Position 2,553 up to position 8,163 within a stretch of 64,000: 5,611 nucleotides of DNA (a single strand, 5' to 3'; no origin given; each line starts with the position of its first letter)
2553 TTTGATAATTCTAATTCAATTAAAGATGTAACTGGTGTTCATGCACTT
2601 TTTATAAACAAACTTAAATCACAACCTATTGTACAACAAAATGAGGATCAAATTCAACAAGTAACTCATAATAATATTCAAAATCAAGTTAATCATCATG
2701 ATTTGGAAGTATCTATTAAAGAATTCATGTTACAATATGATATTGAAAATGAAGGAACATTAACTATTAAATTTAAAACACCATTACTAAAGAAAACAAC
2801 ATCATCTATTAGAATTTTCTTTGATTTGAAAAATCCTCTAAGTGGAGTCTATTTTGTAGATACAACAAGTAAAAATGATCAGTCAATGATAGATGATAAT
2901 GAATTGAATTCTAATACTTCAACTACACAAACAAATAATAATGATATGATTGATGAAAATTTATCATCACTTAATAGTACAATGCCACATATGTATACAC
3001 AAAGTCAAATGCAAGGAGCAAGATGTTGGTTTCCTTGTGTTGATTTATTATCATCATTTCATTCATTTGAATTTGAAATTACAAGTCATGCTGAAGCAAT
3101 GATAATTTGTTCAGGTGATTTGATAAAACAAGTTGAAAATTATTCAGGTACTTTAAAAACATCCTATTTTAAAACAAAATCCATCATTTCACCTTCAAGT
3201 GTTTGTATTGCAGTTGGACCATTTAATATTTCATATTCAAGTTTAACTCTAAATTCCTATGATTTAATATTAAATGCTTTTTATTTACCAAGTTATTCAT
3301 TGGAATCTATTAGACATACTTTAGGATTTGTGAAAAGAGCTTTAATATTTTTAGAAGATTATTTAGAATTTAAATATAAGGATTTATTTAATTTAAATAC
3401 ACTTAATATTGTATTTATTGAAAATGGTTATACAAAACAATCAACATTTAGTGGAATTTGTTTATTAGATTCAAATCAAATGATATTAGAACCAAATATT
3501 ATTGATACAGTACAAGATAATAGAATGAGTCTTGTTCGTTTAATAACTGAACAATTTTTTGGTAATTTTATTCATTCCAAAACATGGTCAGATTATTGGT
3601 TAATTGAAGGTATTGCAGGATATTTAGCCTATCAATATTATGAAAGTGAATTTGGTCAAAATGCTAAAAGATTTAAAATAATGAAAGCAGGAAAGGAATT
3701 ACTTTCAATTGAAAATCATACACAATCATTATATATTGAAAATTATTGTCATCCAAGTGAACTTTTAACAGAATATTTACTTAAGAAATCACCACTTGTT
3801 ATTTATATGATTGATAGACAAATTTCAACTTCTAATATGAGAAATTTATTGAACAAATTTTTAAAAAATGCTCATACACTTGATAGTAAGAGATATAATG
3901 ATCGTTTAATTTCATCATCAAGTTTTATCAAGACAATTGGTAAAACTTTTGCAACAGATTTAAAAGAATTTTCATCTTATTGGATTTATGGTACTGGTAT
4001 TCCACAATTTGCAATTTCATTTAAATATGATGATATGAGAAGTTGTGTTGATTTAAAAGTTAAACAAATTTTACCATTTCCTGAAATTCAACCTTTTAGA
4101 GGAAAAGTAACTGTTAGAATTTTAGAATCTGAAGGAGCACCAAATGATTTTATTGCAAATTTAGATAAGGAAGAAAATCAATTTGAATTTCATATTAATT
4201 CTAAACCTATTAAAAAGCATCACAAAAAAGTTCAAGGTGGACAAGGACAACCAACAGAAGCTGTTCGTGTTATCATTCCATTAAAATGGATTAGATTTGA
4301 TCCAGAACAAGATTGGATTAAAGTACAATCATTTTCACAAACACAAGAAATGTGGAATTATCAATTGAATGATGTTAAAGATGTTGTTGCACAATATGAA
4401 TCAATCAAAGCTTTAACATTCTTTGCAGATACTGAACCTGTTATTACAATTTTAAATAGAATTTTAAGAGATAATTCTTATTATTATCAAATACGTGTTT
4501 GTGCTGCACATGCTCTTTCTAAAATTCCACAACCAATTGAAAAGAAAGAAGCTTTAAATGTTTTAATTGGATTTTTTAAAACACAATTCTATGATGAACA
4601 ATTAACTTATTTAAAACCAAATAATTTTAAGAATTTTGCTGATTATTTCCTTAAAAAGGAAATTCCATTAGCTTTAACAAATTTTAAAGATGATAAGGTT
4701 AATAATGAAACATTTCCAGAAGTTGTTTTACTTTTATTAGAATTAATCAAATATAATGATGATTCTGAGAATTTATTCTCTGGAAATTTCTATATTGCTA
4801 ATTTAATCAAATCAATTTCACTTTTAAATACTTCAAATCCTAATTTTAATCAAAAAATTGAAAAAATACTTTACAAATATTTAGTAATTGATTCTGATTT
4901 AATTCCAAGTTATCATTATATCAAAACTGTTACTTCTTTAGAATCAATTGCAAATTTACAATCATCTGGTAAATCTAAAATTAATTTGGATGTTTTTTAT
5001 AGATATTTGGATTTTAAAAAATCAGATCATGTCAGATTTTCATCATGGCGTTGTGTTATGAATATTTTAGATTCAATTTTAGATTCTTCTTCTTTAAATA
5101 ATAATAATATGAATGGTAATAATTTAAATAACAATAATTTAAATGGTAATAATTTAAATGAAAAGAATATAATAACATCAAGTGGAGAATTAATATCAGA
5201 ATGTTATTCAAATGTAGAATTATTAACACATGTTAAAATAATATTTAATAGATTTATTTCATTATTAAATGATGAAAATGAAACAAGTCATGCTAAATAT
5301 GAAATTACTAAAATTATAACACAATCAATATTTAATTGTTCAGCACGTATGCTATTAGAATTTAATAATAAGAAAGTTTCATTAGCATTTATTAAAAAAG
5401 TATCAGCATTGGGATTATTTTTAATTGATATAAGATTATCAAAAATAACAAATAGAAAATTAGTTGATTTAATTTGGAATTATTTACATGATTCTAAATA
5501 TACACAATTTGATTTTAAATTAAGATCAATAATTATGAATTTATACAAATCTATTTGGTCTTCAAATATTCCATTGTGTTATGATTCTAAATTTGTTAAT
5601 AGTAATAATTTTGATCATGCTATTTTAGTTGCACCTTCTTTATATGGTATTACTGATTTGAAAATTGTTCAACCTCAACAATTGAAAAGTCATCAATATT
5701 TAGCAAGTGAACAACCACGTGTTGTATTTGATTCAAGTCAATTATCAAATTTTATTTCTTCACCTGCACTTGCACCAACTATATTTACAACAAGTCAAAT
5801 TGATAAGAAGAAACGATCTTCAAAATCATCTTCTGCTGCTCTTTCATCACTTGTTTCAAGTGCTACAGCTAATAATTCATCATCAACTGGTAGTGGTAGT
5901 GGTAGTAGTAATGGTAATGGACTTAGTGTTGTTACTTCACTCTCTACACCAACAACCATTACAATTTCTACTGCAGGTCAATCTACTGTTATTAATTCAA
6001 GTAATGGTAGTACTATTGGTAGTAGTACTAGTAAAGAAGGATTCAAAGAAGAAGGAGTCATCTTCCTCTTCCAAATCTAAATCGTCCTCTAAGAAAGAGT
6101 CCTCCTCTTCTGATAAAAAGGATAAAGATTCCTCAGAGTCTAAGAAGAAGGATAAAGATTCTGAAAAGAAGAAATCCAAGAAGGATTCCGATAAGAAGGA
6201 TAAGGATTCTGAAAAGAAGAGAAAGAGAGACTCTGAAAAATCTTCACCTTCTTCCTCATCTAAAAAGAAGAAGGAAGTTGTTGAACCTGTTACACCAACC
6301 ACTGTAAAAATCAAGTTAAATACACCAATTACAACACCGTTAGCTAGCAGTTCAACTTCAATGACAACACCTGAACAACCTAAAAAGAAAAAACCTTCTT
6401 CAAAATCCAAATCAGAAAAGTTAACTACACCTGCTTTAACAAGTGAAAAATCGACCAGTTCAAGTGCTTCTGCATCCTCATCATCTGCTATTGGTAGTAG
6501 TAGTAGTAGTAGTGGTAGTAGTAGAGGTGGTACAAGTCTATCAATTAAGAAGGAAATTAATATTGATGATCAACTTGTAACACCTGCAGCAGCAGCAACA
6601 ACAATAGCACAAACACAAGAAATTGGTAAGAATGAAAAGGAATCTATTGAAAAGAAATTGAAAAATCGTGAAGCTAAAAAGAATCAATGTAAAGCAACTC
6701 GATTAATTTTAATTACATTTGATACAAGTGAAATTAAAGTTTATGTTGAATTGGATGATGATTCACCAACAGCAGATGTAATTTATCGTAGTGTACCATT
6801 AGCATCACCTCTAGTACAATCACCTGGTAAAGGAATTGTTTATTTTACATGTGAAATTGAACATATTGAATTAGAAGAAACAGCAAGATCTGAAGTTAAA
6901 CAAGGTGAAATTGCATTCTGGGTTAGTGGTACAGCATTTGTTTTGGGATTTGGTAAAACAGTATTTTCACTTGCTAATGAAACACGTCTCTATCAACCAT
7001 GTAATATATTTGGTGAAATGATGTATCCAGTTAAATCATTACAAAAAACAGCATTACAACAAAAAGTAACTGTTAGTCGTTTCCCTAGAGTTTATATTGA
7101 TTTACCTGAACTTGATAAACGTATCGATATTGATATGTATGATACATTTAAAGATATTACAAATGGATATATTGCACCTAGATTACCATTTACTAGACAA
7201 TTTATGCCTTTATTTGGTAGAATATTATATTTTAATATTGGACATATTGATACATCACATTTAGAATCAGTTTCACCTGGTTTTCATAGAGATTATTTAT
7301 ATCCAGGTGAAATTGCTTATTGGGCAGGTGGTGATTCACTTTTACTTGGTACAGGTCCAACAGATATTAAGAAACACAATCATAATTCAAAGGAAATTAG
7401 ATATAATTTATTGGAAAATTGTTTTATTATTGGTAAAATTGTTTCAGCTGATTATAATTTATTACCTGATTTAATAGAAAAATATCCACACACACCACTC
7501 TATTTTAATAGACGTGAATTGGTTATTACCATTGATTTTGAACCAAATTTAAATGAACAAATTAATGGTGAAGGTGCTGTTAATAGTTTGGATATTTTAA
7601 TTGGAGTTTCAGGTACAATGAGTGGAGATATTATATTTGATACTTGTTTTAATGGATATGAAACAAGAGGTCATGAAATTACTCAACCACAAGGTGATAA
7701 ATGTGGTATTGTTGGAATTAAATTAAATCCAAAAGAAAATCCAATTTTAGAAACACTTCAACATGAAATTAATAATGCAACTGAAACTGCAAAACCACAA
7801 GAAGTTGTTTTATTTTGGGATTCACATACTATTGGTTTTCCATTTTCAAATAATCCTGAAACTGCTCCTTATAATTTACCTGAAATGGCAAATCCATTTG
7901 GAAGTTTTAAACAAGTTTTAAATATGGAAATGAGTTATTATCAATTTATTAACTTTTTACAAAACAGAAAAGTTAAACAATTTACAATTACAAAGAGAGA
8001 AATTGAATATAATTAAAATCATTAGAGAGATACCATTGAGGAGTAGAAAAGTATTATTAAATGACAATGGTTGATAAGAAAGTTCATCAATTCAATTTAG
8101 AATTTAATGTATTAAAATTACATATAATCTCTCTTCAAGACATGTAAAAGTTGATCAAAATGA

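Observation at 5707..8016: TAF2 reading frame continues after a 1-nt shift into two tandem cyclophilin-like domains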

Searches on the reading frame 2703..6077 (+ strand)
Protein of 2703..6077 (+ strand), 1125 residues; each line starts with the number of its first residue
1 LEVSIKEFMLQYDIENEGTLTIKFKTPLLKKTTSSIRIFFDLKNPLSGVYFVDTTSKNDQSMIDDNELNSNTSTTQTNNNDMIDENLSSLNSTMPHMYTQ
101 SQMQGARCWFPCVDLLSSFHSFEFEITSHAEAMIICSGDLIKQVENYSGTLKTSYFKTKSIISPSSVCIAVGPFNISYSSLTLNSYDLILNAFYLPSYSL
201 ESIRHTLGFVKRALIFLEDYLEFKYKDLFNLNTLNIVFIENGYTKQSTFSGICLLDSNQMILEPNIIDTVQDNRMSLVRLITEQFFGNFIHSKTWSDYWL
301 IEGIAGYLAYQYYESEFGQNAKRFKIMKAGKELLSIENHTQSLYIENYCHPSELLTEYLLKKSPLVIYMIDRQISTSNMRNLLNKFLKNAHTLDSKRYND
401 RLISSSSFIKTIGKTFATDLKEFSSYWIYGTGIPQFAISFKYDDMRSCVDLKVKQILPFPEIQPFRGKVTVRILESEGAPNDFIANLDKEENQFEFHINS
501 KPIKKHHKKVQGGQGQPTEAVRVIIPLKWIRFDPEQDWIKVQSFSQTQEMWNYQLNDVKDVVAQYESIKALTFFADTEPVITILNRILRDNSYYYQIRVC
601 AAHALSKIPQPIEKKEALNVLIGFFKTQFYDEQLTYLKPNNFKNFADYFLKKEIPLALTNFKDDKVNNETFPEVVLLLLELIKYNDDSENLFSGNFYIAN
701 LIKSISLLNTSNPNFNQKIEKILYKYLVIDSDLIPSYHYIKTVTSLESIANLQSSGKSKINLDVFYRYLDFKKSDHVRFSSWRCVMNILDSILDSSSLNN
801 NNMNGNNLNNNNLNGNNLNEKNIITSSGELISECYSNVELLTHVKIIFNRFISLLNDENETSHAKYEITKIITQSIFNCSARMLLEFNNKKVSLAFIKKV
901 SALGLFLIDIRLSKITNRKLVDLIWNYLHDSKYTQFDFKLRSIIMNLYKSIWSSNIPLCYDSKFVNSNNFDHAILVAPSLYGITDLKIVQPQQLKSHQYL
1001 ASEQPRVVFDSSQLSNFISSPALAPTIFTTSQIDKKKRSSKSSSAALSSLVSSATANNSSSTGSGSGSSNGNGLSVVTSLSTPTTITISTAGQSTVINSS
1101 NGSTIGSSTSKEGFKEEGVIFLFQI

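Call 6: search_protein_families(library=pfam, proteins=[window:2703-6077:+], max_evalue=1)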
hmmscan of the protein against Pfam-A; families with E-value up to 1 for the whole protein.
window:2703-6077:+ (1125 aa): 4 families
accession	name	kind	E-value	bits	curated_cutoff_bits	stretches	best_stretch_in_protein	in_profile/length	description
PF25577.1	TPR_TAF2_C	-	1.3e-38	133.2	27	2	550-791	3-257/363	TAF2-like, TPR repeats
PF25316.1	TAF2_3rd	-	6.5e-16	59.3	27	1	432-546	2-119/120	TAF2 Ig-like domain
PF01433.26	Peptidase_M1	-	4.3e-11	43.3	27.7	1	207-427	3-218/218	Peptidase family M1 domain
PF17900.6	Peptidase_M1_N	-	2.3e-05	25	25.8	1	91-163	112-183/186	Peptidase M1 N-terminal domain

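Call 11: find_homologous_proteins(query=window:2703-6036:+, max_evalue=1e-10)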
Query window:2703-6036:+ (1111 aa): 7 proteins with E <= 1e-10 among 7288 candidates.
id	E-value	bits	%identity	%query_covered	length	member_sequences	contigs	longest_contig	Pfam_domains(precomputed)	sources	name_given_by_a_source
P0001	0.0e+0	1467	64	94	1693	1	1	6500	PF25316.2,PF25577.2,PF04126.19,PF01433.27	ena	-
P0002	0.0e+0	1364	60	92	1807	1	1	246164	PF25316.2,PF25577.2,PF04126.19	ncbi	ncbi:hypothetical protein ABK040_005934 [Willaertia magna]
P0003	0.0e+0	1226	66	56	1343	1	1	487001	PF25316.2,PF17900.7,PF25577.2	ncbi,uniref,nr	ncbi:hypothetical protein C9374_008417 [Naegleria lovaniensis]|uniref:Transcription initiation facto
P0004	2.4e-171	590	38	78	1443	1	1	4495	PF25316.2,PF25577.2,PF04126.19,PF18050.7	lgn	-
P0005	1.2e-15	75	22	47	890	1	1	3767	PF17900.7,PF03130.23,PF13646.13,PF01433.27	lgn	-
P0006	2.3e-13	67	23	32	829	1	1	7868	PF17900.7,PF02985.29,PF11940.15,PF03130.23,PF13646.13,PF01433.27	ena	-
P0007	5.0e-13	66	22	32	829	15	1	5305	PF17900.7,PF02985.29,PF11940.15,PF03130.23,PF13646.13,PF01433.27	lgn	-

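Call 15: find_encoding_contigs(protein=P0001, flank=3000, max_places=3)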
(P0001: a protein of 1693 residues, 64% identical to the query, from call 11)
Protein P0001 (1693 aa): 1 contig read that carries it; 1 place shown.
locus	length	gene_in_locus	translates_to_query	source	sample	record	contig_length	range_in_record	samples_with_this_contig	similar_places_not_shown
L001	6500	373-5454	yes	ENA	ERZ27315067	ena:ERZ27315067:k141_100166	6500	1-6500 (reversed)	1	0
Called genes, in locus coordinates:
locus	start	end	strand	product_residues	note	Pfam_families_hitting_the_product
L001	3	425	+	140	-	?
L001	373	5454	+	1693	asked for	PF01433:Peptidase_M1, PF25316:TAF2_3rd, PF25577:TPR_TAF2_C, PF04126:Cyclophil_like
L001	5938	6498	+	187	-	?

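Call 16: find_encoding_contigs(protein=P0002, flank=5000, max_places=3)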
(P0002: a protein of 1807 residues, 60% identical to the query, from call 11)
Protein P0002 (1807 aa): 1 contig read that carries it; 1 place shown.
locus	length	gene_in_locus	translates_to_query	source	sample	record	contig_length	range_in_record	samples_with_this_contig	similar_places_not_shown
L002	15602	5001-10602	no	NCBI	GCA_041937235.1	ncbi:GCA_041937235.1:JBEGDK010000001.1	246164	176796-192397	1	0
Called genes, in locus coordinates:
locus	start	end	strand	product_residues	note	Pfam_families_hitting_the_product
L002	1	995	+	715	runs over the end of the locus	PF03351:DOMON, PF01794:Ferric_reduct, PF08022:FAD_binding_8, PF08030:NAD_binding_6, PF00175:NAD_binding_1 (weak)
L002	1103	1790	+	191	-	PF13302:Acetyltransf_3, PF00583:Acetyltransf_1 (weak)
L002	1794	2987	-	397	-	-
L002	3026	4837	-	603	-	PF04124:Dor1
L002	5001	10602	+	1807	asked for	PF25316:TAF2_3rd, PF25577:TPR_TAF2_C, PF04126:Cyclophil_like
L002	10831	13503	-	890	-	-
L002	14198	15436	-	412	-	PF02214:BTB_2 (weak)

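Call 19: find_encoding_contigs(protein=P0004, flank=3000, max_places=3)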
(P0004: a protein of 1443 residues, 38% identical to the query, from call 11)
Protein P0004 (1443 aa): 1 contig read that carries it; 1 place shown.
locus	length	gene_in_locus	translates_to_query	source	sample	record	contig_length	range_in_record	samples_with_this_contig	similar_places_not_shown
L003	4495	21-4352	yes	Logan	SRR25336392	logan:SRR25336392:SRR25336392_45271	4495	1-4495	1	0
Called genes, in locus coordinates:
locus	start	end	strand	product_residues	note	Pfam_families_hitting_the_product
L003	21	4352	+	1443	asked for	PF25316:TAF2_3rd, PF25577:TPR_TAF2_C, PF04126:Cyclophil_like, PF18050:Cyclophil_like2 (faint), PF04126:Cyclophil_like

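Call 40: find_encoding_contigs(protein=P0003, flank=6000, max_places=2)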
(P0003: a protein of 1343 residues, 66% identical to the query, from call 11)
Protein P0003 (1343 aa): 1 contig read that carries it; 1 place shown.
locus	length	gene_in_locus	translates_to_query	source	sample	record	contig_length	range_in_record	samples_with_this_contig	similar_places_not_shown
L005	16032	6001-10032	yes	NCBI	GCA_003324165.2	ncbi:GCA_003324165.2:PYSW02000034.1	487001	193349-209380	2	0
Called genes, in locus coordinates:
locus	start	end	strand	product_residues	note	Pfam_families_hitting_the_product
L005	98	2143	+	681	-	-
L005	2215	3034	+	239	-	PF13302:Acetyltransf_3, PF00583:Acetyltransf_1 (weak)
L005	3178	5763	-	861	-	-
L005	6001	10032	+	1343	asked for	PF17900:Peptidase_M1_N (faint), PF25316:TAF2_3rd, PF25577:TPR_TAF2_C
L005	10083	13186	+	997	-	-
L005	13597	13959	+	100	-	-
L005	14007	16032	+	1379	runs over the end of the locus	PF02985:HEAT (faint), PF13513:HEAT_EZ (faint), PF13646:HEAT_2 (weak)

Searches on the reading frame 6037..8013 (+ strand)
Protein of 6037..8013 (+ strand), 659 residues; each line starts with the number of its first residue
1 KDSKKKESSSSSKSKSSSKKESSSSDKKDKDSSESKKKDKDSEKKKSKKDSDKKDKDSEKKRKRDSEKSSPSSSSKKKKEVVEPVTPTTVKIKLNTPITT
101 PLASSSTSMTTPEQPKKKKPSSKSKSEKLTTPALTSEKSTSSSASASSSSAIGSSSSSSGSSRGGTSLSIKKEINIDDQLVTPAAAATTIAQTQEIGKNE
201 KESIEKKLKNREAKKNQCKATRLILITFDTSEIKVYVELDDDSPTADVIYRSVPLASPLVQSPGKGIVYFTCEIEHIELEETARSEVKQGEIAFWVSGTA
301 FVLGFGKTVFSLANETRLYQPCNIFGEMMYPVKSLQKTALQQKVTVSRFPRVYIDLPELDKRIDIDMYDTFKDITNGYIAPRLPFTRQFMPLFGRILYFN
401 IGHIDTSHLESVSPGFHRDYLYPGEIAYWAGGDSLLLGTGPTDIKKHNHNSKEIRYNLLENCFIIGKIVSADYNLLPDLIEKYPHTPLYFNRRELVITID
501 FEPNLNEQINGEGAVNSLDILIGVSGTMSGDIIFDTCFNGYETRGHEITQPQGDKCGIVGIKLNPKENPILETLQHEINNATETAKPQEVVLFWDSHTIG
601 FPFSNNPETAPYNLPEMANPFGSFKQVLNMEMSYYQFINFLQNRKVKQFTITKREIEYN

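Call 6: search_protein_families(library=pfam, proteins=[window:6037-8013:+], max_evalue=1)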
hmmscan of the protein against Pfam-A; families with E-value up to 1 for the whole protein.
window:6037-8013:+ (659 aa): 1 family
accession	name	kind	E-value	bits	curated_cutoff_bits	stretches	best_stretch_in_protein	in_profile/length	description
PF04126.18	Cyclophil_like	-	1.4e-22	80.3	27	2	226-346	5-119/120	Cyclophilin-like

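Call 7: search_protein_families(library=ncbifam, proteins=[window:6037-8013:+], max_evalue=1)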
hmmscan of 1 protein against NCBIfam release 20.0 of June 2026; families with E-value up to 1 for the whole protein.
window:6037-8013:+ (659 aa): 0 families
